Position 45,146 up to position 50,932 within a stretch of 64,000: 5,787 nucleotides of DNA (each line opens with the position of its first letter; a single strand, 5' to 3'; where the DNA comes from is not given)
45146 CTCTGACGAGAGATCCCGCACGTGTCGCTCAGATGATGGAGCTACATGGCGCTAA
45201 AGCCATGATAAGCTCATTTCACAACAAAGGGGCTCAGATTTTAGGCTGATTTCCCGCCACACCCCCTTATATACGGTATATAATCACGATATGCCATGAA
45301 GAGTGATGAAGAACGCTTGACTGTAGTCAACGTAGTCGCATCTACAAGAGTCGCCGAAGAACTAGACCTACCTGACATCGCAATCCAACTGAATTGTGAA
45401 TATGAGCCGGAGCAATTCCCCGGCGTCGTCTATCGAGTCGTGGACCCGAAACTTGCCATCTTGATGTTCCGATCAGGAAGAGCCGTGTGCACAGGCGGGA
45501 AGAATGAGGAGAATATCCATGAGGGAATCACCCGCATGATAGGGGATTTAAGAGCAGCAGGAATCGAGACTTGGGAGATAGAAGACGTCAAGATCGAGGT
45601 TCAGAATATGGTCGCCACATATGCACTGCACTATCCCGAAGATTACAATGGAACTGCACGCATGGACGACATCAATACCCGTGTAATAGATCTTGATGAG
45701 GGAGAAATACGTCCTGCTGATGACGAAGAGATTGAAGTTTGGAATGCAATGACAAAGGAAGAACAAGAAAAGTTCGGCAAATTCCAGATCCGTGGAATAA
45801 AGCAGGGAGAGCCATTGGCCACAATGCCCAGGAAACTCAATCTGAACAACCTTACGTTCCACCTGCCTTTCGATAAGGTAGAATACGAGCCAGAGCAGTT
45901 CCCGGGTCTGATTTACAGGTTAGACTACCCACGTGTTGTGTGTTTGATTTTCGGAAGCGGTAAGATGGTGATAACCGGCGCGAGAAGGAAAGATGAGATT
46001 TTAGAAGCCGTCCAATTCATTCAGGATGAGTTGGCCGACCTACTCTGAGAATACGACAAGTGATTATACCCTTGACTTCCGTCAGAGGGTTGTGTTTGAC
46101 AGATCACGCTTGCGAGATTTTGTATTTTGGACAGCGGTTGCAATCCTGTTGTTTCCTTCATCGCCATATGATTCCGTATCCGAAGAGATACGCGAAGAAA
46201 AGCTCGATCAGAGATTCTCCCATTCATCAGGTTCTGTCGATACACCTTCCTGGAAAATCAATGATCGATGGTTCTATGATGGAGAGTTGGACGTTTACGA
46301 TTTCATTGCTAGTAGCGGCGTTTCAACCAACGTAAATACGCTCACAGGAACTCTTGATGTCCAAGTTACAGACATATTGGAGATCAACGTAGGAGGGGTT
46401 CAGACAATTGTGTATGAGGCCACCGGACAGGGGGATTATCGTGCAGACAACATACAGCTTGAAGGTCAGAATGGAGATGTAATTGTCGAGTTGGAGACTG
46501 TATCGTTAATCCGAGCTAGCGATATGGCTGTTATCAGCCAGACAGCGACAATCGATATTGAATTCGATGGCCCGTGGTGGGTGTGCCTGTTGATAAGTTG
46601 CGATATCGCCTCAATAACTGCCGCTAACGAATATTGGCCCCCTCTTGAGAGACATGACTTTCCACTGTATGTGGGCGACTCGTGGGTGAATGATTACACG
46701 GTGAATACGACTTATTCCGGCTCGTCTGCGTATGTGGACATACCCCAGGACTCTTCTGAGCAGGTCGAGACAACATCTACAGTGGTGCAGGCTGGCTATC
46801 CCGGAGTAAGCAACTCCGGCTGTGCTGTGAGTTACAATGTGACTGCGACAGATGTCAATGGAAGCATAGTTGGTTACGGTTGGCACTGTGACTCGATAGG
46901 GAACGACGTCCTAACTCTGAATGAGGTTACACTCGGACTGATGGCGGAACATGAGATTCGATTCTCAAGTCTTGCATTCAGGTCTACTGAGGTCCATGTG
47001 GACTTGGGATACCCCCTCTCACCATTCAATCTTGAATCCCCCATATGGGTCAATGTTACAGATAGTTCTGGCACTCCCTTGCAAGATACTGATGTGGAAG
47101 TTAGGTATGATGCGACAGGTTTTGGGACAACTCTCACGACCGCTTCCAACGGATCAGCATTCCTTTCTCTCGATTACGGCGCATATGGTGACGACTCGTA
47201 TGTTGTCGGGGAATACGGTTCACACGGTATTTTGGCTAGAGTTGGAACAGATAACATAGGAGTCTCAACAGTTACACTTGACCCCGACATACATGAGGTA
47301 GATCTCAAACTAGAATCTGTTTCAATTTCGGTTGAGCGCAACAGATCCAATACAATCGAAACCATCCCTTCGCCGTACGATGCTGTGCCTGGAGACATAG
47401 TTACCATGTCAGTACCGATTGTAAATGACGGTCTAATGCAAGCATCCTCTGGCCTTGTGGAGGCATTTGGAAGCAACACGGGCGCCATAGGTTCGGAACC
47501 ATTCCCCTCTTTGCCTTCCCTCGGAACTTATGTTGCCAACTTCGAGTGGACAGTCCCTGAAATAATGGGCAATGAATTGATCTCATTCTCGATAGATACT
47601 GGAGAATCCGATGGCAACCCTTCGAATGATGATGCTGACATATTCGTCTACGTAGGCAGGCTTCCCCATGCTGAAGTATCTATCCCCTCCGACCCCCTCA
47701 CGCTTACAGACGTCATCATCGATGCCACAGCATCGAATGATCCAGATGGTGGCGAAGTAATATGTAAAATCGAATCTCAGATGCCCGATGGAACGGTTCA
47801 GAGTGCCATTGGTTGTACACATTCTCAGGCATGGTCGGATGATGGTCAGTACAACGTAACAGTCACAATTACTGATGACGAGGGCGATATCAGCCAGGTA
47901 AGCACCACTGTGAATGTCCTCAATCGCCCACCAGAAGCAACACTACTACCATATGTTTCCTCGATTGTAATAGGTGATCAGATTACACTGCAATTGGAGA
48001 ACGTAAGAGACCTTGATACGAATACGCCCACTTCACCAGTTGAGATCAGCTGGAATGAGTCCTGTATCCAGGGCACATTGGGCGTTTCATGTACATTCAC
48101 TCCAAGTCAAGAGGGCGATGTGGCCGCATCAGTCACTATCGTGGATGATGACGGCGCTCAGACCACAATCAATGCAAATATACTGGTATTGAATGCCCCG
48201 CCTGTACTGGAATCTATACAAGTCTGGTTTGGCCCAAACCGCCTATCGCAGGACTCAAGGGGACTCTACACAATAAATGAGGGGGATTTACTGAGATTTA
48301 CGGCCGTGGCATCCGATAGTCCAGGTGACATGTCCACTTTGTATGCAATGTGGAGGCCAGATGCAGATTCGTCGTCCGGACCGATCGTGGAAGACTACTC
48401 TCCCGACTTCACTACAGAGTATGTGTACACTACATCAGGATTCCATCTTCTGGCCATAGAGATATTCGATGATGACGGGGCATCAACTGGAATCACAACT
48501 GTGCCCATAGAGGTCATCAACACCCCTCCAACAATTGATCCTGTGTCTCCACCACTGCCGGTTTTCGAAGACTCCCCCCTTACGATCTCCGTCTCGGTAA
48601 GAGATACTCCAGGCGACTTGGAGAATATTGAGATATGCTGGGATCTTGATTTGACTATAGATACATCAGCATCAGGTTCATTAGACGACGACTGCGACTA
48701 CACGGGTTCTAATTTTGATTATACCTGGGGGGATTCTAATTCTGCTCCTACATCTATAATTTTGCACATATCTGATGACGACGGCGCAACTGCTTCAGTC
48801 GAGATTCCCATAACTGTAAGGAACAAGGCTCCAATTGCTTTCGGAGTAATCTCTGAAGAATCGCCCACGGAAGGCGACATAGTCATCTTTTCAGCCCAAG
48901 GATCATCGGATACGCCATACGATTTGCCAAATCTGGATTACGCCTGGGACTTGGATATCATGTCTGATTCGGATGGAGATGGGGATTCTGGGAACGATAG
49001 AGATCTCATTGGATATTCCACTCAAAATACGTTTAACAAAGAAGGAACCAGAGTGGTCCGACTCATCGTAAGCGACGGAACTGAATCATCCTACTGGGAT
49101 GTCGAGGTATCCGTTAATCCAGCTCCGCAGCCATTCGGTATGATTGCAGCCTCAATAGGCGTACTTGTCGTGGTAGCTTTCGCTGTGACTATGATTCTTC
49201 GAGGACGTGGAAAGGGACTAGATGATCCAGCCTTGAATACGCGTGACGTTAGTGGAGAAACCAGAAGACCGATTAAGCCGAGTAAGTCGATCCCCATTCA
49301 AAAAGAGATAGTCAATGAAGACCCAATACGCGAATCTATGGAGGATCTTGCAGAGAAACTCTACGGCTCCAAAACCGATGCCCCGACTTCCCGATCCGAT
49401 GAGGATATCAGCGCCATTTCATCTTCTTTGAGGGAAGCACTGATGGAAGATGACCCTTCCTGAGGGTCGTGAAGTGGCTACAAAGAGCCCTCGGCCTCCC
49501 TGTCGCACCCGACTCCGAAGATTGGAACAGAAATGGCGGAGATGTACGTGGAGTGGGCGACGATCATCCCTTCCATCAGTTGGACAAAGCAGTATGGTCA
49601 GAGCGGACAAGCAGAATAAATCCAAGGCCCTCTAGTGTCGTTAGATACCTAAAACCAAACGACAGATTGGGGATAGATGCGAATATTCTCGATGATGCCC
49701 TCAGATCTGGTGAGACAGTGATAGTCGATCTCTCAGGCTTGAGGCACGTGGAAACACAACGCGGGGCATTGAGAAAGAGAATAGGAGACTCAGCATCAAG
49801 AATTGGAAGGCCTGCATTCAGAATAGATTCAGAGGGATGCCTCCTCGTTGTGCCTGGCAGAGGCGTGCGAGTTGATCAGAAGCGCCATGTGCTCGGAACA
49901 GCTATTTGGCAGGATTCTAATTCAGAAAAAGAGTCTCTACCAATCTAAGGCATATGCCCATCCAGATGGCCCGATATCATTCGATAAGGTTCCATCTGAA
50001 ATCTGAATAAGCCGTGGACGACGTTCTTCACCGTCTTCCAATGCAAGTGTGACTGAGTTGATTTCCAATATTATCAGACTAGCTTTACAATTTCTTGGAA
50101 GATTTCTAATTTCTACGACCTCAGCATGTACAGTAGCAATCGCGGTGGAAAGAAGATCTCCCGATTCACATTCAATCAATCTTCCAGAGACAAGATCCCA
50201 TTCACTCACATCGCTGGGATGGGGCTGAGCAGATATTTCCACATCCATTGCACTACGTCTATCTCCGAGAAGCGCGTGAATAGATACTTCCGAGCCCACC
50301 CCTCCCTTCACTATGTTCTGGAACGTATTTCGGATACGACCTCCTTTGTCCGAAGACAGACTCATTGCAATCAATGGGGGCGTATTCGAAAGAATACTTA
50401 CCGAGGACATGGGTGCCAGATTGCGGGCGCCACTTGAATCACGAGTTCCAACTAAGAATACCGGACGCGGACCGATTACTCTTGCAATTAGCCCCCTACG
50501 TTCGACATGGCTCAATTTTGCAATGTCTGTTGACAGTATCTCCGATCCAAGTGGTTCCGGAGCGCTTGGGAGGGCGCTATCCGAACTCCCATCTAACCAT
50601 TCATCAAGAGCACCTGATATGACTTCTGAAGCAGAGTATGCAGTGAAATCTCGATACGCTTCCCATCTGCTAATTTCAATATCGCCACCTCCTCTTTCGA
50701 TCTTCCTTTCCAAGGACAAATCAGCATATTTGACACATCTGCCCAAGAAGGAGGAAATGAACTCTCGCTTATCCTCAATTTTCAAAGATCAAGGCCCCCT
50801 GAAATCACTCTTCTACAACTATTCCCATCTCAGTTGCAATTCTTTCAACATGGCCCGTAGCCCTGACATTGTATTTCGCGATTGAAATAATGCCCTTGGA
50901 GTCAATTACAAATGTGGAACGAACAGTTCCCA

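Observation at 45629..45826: About 65-residue acidic insertion inside the second repeat of the TATA-binding protein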

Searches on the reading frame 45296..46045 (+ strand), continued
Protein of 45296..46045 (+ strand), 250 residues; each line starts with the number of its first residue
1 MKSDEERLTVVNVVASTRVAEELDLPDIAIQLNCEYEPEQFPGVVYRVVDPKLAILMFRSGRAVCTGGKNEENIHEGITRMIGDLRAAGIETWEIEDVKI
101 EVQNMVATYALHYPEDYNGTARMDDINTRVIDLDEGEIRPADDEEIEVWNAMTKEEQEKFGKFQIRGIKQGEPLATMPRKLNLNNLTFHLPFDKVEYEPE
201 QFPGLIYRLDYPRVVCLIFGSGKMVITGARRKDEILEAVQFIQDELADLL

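Call 90: fold_search(model_id=the predicted structure, library=viral)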
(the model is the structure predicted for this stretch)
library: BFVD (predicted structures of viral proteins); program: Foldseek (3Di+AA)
matches with E <= 10: 601; with E <= 0.001: 36
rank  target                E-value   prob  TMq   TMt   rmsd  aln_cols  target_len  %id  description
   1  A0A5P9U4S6            1.1e-11  1.00  0.58  0.74   3.9       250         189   17  (no name in the UniProt tables at hand)
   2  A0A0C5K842            3.9e-10  1.00  0.61  0.76   2.6       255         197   15  (no name in the UniProt tables at hand)
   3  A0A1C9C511            8.6e-10  1.00  0.50  0.54  10.7       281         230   14  Putative TATA-box-binding protein [Heterosigma akashiwo virus 01]
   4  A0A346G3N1            1.1e-09  1.00  0.52  0.45  11.4       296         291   13  (no name in the UniProt tables at hand)
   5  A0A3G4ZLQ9            1.3e-09  1.00  0.55  0.37   7.8       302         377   12  TATA box binding protein [Terrestrivirus sp.]
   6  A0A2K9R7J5            2.3e-08  1.00  0.54  0.47   7.4       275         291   10  (no name in the UniProt tables at hand)
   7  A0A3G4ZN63            6.6e-08  1.00  0.54  0.52  10.2       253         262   13  Uncharacterized protein [Terrestrivirus sp.]
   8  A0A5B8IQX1            1.6e-07  1.00  0.51  0.33  11.6       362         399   11  Transcription factor TFIID [Mimiviridae sp. ChoanoV1]
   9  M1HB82                3.9e-07  1.00  0.58  0.49   4.8       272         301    9  (no name in the UniProt tables at hand)
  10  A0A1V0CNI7            1.1e-06  1.00  0.52  0.36  15.3       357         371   11  (no name in the UniProt tables at hand)
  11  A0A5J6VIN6            1.6e-06  1.00  0.51  0.35  20.3       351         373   14  TATA-box binding protein [Megaviridae environmental sample]
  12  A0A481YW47            2.1e-06  1.00  0.46  0.35  19.2       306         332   11  Transcription factor TFIID [Marseillevirus LCMAC201]
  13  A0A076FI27            2.2e-06  1.00  0.37  0.26  17.5       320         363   10  Putative TATA-box binding protein [Aureococcus anophagefferens virus]
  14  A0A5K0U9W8            3.5e-06  1.00  0.53  0.28   8.3       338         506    9  TATA box binding protein [Yasminevirus sp. GU-2018]
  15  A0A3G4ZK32            3.9e-06  1.00  0.42  0.50  10.8       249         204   12  Uncharacterized protein [Terrestrivirus sp.]
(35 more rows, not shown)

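Call 91: list_cluster_members(proteins=[P0145, P0151, P0146, P0152, P0157, P0160, P0164, P0167, P0176, P0181])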
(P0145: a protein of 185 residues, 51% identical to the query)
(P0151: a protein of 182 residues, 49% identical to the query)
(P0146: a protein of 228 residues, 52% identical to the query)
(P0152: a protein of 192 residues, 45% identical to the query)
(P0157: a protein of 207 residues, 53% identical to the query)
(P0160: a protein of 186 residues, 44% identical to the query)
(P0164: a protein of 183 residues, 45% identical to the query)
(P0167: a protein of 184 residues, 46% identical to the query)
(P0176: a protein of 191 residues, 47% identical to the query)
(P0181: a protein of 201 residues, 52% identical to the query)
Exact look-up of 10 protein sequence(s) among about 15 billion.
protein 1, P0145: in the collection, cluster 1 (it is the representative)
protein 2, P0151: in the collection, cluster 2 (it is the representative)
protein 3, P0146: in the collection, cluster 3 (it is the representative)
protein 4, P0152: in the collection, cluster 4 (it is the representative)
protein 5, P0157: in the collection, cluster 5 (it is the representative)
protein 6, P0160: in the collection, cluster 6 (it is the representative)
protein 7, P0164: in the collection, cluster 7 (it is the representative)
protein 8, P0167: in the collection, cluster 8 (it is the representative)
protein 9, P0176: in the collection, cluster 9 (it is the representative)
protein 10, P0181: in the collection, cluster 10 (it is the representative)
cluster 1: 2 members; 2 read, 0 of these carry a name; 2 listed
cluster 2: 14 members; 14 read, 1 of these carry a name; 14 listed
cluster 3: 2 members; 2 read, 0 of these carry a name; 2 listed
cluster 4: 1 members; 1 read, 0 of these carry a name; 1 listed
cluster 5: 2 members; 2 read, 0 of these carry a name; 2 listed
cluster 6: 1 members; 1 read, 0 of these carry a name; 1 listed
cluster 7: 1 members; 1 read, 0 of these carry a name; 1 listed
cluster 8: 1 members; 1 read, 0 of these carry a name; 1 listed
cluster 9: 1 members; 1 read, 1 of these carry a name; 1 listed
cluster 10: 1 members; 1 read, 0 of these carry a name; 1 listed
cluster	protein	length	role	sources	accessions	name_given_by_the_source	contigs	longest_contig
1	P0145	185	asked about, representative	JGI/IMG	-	-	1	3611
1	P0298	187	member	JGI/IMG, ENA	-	-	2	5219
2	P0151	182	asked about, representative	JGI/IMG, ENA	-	-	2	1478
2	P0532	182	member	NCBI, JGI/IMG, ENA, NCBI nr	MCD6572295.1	MAG: TATA-box-binding protein [Thermoplasmata archaeon] | TATA-box-binding protein [Thermoplasmata archaeon]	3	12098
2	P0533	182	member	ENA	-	-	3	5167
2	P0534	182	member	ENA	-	-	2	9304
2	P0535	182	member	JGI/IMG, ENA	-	-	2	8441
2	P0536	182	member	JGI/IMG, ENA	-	-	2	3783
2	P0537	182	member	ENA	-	-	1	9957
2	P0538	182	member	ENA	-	-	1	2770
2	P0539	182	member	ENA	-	-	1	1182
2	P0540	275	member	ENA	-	-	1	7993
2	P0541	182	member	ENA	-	-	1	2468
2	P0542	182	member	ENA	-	-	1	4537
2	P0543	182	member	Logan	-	-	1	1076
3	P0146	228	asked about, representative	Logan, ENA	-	-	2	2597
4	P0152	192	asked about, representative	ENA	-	-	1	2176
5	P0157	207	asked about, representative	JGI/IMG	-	-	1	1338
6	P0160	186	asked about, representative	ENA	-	-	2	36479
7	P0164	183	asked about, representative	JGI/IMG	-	-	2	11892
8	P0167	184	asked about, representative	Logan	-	-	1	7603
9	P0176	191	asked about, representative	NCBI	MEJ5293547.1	MAG: TATA-box-binding protein [Candidatus Methanosuratincola sp.]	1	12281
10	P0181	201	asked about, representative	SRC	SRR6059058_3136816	-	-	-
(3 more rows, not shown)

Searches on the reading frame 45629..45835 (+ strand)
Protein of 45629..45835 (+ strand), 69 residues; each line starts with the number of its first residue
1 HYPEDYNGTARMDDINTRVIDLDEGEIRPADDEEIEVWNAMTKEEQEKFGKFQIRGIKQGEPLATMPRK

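Call 10: search_protein_families(library=pfam, proteins=[window:45629-45835:+], max_evalue=10)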
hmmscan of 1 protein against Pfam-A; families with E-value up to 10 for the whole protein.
seq(69 aa): 0 families

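Call 85: search_solved_structures(query=window:45629-45835:+, max_evalue=10)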
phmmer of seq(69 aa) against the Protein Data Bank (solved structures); distinct sequences matched with E-value up to 10: 0.

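Call 88: search_solved_structures(query=A7, max_evalue=10)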
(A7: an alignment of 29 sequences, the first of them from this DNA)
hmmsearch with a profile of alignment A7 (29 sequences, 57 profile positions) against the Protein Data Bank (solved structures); distinct sequences matched with E-value up to 10: 5.
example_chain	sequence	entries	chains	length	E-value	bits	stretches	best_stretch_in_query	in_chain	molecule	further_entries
7aeb_M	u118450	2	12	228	0.73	13.6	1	16-51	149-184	LysM domain-containing protein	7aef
5uz9_I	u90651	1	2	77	1.2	12.9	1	6-51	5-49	Anti-CRISPR protein Acr30-35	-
5xlo_N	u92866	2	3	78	1.2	12.9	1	6-51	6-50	Uncharacterized protein AcrF1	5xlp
2lw5_A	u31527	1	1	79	1.2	12.9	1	6-51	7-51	ACR30-35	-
6b46_I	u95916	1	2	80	1.3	12.8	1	6-51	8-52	Anti-CRISPR protein AcrF1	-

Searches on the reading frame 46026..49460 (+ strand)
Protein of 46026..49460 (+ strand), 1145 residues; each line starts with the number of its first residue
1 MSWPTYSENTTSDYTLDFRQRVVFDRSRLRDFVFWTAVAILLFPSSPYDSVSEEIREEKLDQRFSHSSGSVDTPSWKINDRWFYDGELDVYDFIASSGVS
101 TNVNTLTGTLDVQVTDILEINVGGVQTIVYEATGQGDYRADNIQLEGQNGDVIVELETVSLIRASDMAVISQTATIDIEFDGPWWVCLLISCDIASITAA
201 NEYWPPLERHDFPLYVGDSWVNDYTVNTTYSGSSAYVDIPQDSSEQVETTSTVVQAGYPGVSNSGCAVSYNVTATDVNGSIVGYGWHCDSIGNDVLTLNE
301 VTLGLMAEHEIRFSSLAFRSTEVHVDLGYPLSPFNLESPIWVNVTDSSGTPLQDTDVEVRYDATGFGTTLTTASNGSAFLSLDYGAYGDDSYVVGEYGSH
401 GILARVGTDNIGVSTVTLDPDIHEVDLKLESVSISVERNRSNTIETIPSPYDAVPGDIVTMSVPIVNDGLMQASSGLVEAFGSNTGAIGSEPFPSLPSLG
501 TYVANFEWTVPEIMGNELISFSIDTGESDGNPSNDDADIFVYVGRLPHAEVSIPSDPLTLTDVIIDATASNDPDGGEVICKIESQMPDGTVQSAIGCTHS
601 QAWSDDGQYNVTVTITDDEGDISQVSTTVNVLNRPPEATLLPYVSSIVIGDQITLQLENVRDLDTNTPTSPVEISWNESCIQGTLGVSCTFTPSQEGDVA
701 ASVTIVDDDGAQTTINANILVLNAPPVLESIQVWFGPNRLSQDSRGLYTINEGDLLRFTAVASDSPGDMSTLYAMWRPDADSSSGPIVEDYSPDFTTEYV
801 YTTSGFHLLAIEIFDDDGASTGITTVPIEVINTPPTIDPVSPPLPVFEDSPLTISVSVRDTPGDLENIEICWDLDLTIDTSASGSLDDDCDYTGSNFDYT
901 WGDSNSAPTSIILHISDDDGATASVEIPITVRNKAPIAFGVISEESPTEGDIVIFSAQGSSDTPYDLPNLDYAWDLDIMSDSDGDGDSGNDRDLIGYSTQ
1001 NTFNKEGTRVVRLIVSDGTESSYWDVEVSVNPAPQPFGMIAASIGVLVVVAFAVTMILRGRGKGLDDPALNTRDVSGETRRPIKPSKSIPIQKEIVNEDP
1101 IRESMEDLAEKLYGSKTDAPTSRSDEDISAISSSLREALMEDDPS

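Call 94: search_protein_families(library=pfam, proteins=[window:46026-49460:+], max_evalue=0.00001)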
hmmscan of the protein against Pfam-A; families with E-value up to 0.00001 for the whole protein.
window:46026-49460:+ (1145 aa): 2 families
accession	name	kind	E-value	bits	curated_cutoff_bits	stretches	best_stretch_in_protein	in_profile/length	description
PF18911.6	PKD_4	-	2.3e-12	47.2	27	1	547-628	4-82/85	PKD domain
PF00801.26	PKD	-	1e-06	29.1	23.5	0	585-627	35-77/80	PKD domain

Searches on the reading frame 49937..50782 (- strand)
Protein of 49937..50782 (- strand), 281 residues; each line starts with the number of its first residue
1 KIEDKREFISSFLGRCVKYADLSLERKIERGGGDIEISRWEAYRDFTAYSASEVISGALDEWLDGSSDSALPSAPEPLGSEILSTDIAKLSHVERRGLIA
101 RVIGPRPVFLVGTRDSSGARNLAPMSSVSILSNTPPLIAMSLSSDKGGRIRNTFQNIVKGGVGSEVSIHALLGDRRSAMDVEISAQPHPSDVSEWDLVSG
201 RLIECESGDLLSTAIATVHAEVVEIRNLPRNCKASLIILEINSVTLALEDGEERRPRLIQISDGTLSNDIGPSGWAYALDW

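Call 82: search_protein_families(library=pfam, proteins=[window:49937-50782:-], max_evalue=0.00001)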
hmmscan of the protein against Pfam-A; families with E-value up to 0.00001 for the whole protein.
window:49937-50782:- (281 aa): 1 family
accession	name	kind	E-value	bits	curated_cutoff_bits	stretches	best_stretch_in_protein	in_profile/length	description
PF01613.24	Flavin_Reduct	-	3.9e-10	40.5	27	1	105-252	5-139/153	Flavin reductase like domain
